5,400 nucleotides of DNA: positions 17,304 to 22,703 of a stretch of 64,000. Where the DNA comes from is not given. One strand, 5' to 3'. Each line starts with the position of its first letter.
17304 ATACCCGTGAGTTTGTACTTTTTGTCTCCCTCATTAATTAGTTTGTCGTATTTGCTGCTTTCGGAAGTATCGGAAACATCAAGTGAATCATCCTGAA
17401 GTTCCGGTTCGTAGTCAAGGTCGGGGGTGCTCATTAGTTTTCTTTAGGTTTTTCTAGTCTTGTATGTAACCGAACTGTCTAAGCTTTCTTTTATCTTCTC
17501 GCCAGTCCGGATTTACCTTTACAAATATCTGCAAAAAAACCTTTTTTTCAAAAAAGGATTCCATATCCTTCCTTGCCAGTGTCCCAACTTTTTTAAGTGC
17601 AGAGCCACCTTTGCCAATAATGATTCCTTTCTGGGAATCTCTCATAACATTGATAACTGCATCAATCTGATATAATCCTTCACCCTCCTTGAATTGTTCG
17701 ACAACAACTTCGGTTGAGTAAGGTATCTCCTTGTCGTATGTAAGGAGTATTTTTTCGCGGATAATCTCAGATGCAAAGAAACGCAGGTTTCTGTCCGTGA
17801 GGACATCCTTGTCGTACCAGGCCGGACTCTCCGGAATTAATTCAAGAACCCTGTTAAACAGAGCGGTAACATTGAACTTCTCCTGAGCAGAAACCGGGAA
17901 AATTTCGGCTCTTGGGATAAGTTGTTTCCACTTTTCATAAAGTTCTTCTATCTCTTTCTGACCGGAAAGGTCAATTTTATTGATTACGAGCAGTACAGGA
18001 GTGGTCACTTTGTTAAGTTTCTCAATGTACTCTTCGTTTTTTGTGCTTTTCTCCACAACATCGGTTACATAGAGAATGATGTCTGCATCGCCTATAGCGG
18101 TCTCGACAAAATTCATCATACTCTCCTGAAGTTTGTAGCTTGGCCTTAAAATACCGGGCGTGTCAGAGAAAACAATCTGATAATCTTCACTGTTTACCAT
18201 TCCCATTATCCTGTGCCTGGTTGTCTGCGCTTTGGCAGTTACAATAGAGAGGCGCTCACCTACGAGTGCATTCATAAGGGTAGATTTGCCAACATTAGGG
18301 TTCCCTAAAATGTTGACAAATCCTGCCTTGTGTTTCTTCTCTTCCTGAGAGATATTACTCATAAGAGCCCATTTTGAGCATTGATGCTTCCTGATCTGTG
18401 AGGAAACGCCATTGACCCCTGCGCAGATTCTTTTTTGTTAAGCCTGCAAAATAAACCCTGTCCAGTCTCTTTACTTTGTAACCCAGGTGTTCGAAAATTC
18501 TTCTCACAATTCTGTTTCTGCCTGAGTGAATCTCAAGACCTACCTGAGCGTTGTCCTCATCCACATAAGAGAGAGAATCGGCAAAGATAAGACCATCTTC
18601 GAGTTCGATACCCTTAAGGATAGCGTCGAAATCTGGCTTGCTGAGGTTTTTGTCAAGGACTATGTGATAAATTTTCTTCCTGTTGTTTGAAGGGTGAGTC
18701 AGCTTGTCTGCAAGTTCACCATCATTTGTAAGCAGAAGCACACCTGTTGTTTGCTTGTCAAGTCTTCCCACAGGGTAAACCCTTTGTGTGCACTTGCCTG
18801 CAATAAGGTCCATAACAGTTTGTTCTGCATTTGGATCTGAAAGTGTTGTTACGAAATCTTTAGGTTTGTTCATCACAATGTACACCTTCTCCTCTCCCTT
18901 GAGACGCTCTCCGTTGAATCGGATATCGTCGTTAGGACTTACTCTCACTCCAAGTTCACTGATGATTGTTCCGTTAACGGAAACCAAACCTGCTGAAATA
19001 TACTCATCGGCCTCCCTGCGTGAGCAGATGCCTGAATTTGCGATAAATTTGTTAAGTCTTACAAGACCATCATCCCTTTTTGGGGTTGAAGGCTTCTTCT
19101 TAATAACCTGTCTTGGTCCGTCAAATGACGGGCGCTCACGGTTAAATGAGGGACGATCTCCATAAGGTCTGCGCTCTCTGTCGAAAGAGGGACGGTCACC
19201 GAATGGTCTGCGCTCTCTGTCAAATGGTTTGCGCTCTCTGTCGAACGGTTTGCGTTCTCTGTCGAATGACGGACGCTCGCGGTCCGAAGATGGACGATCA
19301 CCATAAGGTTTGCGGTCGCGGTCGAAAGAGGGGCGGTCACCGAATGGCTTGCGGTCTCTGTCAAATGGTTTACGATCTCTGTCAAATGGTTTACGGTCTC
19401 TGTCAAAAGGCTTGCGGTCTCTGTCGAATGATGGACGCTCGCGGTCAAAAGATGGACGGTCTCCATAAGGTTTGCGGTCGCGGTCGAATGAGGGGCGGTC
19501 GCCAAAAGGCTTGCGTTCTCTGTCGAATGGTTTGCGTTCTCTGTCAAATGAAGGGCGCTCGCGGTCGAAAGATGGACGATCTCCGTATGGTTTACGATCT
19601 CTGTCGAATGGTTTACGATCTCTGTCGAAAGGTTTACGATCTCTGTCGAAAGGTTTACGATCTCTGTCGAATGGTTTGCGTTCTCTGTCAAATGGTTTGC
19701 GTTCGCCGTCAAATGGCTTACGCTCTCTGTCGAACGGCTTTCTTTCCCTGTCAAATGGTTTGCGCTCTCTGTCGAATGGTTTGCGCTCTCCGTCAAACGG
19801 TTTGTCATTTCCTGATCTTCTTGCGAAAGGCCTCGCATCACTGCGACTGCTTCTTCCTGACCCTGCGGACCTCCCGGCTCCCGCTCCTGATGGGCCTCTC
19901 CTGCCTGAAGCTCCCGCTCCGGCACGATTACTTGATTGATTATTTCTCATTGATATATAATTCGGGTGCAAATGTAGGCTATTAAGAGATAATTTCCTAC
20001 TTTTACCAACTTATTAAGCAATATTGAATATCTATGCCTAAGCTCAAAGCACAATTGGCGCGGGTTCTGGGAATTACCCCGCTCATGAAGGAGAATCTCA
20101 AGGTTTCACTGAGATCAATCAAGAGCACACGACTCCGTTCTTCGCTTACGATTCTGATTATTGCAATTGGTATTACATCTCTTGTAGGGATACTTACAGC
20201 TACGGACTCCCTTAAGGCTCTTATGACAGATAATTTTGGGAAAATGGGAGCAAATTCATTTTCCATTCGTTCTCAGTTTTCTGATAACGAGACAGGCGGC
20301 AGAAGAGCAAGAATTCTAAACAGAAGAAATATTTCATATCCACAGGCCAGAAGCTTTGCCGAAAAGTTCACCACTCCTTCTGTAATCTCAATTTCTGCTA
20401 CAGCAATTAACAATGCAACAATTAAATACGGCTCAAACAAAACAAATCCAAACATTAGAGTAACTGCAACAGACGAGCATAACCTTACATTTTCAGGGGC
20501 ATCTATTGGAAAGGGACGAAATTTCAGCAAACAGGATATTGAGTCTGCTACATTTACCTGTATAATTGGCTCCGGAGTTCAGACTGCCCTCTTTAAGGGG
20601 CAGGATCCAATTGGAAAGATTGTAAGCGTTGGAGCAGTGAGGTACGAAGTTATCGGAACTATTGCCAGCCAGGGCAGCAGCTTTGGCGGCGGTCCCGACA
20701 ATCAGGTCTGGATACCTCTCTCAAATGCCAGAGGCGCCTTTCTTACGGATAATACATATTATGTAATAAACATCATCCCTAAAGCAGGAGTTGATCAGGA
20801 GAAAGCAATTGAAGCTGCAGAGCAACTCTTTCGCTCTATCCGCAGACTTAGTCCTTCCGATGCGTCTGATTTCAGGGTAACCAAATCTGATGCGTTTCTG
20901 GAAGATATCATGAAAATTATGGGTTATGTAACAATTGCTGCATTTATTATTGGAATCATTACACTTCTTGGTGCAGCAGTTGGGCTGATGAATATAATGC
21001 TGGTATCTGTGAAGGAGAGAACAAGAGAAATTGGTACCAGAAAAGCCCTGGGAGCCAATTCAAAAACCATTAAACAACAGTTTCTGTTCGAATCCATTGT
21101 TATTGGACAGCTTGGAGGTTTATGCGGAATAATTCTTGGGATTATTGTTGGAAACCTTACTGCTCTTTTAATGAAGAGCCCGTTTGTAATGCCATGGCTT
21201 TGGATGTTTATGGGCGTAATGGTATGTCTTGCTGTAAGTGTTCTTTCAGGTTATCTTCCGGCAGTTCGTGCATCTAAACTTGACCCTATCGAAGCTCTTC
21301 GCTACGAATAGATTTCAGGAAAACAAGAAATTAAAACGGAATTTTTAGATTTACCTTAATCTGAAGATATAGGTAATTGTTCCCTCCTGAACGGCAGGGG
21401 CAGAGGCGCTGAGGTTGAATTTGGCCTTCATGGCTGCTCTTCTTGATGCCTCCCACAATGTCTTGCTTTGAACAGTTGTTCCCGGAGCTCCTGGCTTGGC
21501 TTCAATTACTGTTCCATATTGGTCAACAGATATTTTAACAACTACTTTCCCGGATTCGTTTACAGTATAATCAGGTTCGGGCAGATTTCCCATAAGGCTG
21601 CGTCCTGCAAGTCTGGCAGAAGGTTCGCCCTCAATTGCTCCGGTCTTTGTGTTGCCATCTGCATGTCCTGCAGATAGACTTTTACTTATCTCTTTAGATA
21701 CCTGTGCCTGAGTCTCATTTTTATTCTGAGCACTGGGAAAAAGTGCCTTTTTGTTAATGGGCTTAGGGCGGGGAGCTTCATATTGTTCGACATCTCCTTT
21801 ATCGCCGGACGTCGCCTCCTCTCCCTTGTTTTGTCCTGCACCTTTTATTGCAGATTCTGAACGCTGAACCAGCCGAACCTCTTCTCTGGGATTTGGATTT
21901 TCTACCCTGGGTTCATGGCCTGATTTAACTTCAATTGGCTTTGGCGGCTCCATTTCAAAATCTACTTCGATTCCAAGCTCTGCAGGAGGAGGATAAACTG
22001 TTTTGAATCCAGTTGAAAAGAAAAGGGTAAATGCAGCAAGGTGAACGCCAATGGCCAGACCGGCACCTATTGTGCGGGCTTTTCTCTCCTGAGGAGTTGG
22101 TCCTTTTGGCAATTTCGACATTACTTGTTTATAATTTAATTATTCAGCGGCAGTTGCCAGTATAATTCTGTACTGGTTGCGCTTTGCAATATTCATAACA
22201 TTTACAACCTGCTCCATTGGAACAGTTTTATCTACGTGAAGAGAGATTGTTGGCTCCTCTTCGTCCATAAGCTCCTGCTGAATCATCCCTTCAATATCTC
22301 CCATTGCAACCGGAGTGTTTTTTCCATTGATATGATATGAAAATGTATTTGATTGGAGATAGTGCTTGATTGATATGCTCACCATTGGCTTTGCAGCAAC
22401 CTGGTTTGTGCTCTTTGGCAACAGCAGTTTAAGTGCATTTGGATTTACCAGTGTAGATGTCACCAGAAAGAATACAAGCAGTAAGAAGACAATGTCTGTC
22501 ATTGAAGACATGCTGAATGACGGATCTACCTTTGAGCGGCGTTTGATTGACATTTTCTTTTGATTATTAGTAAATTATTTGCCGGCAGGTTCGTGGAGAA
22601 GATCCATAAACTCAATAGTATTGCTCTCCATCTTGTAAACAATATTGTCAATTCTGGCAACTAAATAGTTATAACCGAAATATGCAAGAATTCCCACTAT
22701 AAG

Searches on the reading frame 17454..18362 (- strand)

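Call 54: search_protein_families(library=ncbifam, proteins=[window:17454-18362:-], max_evalue=1e-10)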
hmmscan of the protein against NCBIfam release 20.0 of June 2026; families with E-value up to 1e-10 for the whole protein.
window:17454-18362:- (302 aa): 15 families
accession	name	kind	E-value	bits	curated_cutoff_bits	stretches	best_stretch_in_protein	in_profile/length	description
NF000908.1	PRK00089.1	equivalog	1.2e-110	369.4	237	1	11-299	1-291/291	GTPase Era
TIGR00436.1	era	equivalog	3.7e-78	262.6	116.25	1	14-282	1-270/270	GTPase Era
TIGR03594.1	GTPase_EngA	equivalog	4.9e-34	118.1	306.7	1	16-181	3-165/432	ribosome biogenesis GTPase Der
TIGR00231.1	small_GTP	domain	1.6e-26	93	42.5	1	14-172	4-162/164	GTP-binding protein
TIGR00450.1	mnmE_trmE_thdF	equivalog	1.2e-24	87.2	252.6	1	6-192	202-382/446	tRNA uridine-5-carboxymethylaminomethyl(34) synthesis GTPase MnmE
NF002828.0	PRK03003.1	equivalog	2.5e-24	85.8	631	1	6-182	33-206/477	ribosome biogenesis GTPase Der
NF003661.0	PRK05291.1-3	equivalog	2.8e-21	76.4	380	1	15-180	217-374/448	tRNA uridine-5-carboxymethylaminomethyl(34) synthesis GTPase MnmE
NF007071.0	PRK09518.1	equivalog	1.3e-20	73.5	953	1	6-179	264-434/706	bifunctional cytidylate kinase/GTPase Der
TIGR03918.1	GTP_HydF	equivalog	1.1e-19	70.6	325.55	1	15-179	9-170/392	[FeFe] hydrogenase H-cluster maturation GTPase HydF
TIGR03596.1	GTPase_YlqF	equivalog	3.1e-18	66.1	208.2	1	14-85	119-187/276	ribosome biogenesis GTPase YlqF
TIGR02729.1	Obg_CgtA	equivalog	2.6e-14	53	280.25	1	16-175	160-327/329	Obg family GTPase CgtA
NF008955.0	PRK12297.1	equivalog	2.7e-14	52.9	406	1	16-184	162-336/429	GTPase ObgE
NF008956.1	PRK12299.1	equivalog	2e-13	50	300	1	16-176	161-325/327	GTPase ObgE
TIGR03156.1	GTP_HflX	equivalog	5.8e-13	48.5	216.75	1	6-174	182-349/351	GTPase HflX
TIGR00437.1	feoB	equivalog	1.3e-11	44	315.65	1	20-183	1-153/594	ferrous iron transport protein B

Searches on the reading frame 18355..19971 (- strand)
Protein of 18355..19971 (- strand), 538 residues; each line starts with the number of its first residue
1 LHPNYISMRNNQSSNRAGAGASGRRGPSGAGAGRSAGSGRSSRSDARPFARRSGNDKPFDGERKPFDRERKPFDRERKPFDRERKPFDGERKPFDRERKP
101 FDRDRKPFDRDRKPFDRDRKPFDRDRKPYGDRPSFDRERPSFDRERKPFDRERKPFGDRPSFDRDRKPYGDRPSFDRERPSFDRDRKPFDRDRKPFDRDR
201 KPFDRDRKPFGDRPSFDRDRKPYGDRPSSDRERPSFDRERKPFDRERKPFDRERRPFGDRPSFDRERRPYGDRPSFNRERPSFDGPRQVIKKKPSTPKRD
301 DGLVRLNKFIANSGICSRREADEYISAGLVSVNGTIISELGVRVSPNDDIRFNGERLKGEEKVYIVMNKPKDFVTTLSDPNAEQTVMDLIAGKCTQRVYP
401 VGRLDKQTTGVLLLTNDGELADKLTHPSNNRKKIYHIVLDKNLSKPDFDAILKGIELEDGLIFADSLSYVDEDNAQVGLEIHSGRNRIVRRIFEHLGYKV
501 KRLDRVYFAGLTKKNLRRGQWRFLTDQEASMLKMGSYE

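Call 54: search_protein_families(library=ncbifam, proteins=[window:18355-19971:-], max_evalue=1e-10)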
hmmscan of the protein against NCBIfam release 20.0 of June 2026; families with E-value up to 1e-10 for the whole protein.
window:18355-19971:- (538 aa): 5 families
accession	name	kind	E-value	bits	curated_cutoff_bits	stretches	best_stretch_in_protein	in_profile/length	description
NF007784.0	PRK10475.1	equivalog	2.2e-42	145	318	1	303-532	6-232/290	23S rRNA pseudouridine(2604) synthase RluF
TIGR00093.1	TIGR00093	subfamily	9.3e-41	139.3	109.3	1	368-526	1-161/161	pseudouridine synthase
NF007976.1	PRK10700.1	equivalog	5.1e-33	114.4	290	1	305-529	4-237/291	23S rRNA pseudouridine(2605) synthase RluB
NF008097.0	PRK10839.1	equivalog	4.6e-32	111.5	275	1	304-530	1-228/232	16S rRNA pseudouridine(516) synthase RsuA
NF008487.1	PRK11394.1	equivalog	1.2e-19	70.7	284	1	364-473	30-136/206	23S rRNA pseudouridine(2457) synthase RluE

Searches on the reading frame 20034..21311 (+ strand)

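Call 4: search_protein_families(library=pfam, proteins=[window:20034-21311:+])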
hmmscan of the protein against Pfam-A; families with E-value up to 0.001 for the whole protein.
window:20034-21311:+ (425 aa): 2 families
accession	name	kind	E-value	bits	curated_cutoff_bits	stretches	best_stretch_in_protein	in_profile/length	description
PF12704.14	MacB_PCD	-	1.1e-34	121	27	1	36-264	1-206/207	MacB-like periplasmic core domain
PF02687.27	FtsX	-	3.1e-22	79.3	25.5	1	305-418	2-120/120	FtsX-like permease C-terminal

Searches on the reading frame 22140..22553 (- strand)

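Call 4: search_protein_families(library=pfam, proteins=[window:22140-22553:-])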
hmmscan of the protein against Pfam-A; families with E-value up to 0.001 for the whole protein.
window:22140-22553:- (137 aa): 1 family
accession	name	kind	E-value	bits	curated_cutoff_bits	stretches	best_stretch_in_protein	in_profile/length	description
PF02472.21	ExbD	-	3.3e-23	82.6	25.4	1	10-135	5-126/128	Biopolymer transport protein ExbD/TolR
